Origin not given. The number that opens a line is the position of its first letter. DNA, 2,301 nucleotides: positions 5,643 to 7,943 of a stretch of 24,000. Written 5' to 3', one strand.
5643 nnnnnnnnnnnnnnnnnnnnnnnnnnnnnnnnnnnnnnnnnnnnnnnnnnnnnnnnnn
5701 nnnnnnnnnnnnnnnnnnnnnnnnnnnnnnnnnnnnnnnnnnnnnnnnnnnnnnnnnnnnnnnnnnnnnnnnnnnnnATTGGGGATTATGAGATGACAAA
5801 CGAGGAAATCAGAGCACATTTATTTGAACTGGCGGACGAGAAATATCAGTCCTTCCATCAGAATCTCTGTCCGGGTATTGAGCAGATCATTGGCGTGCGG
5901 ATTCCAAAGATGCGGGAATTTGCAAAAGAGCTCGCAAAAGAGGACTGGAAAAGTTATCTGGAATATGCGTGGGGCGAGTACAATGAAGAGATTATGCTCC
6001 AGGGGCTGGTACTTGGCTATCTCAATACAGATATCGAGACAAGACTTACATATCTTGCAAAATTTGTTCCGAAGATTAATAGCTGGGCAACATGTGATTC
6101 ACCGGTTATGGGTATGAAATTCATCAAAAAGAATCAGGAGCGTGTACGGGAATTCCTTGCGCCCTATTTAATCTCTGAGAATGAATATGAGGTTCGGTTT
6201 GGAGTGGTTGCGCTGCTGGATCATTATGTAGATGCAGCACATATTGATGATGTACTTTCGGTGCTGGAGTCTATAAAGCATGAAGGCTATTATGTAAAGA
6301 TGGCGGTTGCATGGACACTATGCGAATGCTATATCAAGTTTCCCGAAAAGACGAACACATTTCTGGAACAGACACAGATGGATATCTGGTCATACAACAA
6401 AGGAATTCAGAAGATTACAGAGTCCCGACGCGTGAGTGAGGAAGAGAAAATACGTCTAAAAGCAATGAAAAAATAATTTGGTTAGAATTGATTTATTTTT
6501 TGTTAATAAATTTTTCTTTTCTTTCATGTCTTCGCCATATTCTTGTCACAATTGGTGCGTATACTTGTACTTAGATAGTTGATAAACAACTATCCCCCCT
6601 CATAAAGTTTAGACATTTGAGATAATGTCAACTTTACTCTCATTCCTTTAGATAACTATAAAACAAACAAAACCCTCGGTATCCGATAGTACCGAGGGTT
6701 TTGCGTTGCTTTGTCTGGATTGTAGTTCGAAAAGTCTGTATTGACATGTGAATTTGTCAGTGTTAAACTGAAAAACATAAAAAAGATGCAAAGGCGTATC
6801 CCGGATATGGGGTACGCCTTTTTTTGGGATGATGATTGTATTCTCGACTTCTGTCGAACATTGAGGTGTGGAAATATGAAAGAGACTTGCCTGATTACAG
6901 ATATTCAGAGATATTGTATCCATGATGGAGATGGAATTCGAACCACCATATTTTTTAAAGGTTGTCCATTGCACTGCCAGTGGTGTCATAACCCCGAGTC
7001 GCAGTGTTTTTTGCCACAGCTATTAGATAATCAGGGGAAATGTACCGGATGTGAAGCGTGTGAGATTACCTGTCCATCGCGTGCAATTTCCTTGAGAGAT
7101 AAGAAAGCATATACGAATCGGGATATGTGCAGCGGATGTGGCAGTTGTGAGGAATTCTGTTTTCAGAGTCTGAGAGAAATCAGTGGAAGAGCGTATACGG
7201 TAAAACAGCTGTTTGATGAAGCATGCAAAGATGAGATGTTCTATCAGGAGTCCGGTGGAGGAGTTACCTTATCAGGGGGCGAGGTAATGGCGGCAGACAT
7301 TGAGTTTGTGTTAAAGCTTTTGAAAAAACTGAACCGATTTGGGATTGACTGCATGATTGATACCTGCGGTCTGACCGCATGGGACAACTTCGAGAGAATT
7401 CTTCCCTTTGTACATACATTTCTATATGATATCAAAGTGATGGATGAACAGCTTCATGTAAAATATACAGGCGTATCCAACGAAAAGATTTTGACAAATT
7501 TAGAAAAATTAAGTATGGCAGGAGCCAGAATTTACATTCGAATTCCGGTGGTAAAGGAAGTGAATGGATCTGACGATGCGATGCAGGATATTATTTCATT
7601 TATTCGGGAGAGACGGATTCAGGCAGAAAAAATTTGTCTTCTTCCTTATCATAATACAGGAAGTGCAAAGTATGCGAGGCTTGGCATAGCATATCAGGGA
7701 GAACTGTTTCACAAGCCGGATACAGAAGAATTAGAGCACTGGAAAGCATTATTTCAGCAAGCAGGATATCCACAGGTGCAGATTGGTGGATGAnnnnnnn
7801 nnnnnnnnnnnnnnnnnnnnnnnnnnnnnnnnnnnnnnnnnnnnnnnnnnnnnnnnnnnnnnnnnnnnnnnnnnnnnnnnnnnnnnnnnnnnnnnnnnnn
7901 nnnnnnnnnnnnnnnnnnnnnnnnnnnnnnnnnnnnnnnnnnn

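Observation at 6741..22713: A Hyp -> Pro -> 5-aminovalerate Stickland route sits in one neighbourhood with selA, selB and selC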

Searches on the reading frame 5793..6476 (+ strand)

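Call 6: search_protein_families(library=ncbifam, proteins=[window:5793-6476:+], max_evalue=0.00001)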
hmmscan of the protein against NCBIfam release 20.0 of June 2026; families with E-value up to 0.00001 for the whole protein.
window:5793-6476:+ (227 aa): 0 families

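Call 80: search_protein_families(library=pfam, proteins=[window:5793-6476:+], max_evalue=0.0001)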
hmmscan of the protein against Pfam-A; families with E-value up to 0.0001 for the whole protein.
window:5793-6476:+ (227 aa): 1 family
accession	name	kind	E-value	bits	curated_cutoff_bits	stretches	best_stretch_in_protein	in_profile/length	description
PF08713.17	DNA_alkylation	-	3.4e-18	66.5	21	1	6-208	1-213/213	DNA alkylation repair enzyme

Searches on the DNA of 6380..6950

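Call 47: search_rna_families(source=window, start=6380, end=6950, threshold=evalue, max_evalue=10)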
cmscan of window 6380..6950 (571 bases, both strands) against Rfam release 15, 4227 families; matches with E-value up to 10: 21.
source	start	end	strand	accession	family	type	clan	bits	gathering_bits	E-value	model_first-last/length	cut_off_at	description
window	6597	6707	+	RF00514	His_leader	Cis-reg; leader;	-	29.7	49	0.0073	1-126/126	no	Histidine operon leader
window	6696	6826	+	RF04182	GibS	Gene; sRNA;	-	28.3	115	0.069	1-142/142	no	GibS sRNA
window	6664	6786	-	RF00514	His_leader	Cis-reg; leader;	-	27.8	49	0.018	1-126/126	no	Histidine operon leader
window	6753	6824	+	RF02057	STnc40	Gene; sRNA;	-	22.7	45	0.16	1-70/70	no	Salmonella enterica sRNA STnc40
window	6429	6559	+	RF01577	RNase_P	Gene; ribozyme;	CL00002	21.7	100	0.3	42-175/626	no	Plasmodium RNase_P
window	6625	6702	+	RF01820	RsaE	Gene; sRNA;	-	20.4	79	0.57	1-112/112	no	RNA Staph. aureus E (RoxS)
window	6791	6837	-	RF02503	Atu_C9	Gene; sRNA;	-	19.5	40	0.0051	146-192/192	no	Rhizobiales sRNA Atu_C9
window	6637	6825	+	RF02376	antisense_SR1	Gene; sRNA;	-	18.3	45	0.29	1-210/210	no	SR1 sRNA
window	6737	6829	+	RF04312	trpB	Cis-reg;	-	18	59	7.4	1-107/107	no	trpB ncRNA motif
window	6670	6701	+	RF04205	MIR2606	Gene; miRNA;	-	17.3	139.7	9.8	1-165/165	no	MIR2606 microRNA precursor family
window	6609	6710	+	RF01771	rnk_leader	Cis-reg; leader;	-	16.7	50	4.7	1-109/109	no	Enterobacteria rnk leader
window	6615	6707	+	RF02495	ohsC_RNA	Gene; antitoxin;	-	16.7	50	8.7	1-77/77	no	Oppression of Hydrophobic ORF by sRNA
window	6654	6721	-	RF03761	mir-5897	Gene; miRNA;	-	16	90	2.3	1-84/84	no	mir-5897 microRNA precursor family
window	6411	6539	-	RF01577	RNase_P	Gene; ribozyme;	CL00002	15.3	100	5.9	42-180/626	no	Plasmodium RNase_P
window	6440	6539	-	RF03423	mir-962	Gene; miRNA;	-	15.2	70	5.2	1-92/92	no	mir-962 microRNA precursor family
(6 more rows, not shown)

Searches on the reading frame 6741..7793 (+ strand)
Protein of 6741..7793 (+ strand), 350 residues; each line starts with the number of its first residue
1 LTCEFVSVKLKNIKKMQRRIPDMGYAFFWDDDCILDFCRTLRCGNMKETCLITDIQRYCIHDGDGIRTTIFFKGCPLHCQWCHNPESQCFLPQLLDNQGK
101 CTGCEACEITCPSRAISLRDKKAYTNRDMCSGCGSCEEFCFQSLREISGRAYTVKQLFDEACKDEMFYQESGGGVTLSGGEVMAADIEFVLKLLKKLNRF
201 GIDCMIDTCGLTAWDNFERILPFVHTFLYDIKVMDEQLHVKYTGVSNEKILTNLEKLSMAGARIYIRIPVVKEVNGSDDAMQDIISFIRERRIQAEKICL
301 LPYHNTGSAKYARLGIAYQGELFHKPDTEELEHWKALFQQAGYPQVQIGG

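Call 4: search_protein_families(library=ncbifam, proteins=[window:6741-7793:+])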
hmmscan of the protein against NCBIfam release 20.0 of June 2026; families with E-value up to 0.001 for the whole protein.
window:6741-7793:+ (350 aa): 38 families (the best 25 are shown)
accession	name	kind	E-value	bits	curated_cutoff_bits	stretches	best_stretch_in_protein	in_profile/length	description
NF043069.1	T4HPD_activ_SAM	equivalog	8.2e-121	403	425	1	51-350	3-299/299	trans-4-hydroxy-L-proline dehydratase activase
TIGR02494.1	PFLE_PFLC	subfamily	6.9e-96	320.9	174.35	1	52-342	1-293/293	glycyl-radical enzyme activating protein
NF048010.1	SfplDhtActHpsHDes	equivalog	1.1e-82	277.2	430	1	47-335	3-295/298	(2S)-3-sulfopropanediol dehydratase activating enzyme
TIGR04395.1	cutC_activ_rSAM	equivalog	2.2e-75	253.8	360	1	48-343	3-302/309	choline TMA-lyase-activating enzyme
NF033719.1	ind_deCO2_activ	equivalog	4.9e-70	236.2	425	1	51-342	2-297/302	indoleacetate decarboxylase activase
NF033717.2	HPDL_rSAM_activ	equivalog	2.7e-67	227.2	420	1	48-341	2-299/311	4-hydroxyphenylacetate decarboxylase activase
NF048008.1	SfplDhtActHpfHKleb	equivalog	3.3e-64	217.1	500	1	52-320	2-275/308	(2S)-3-sulfopropanediol dehydratase activating enzyme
TIGR04003.1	rSAM_BssD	equivalog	6.1e-62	209.6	496.45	1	51-350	2-308/314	[benzylsuccinate synthase]-activating enzyme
NF007483.0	PRK10076.1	equivalog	2e-56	191.3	326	2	130-350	76-292/292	[formate-C-acetyltransferase]-activating enzyme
TIGR04041.1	activase_YjjW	hypoth_equivalog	4.9e-46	157.4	250.2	1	52-312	4-247/276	YjjW family glycine radical enzyme activase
TIGR02493.1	PFLA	equivalog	4.8e-43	147.2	231.75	2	132-340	24-234/235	pyruvate formate-lyase-activating protein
NF008356.0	PRK11145.1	equivalog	6.8e-37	127.1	375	2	148-342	47-241/246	pyruvate formate lyase 1-activating protein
TIGR02495.1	NrdG2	equivalog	9.2e-13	47.9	131.15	2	130-292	23-184/193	anaerobic ribonucleoside-triphosphate reductase activating protein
TIGR02491.1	NrdG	equivalog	2.5e-10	40.5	126.1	1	53-88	3-38/154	anaerobic ribonucleoside-triphosphate reductase activating protein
TIGR03294.1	FrhG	equivalog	2.7e-08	33.8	245.5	1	94-142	169-217/228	coenzyme F420 hydrogenase subunit gamma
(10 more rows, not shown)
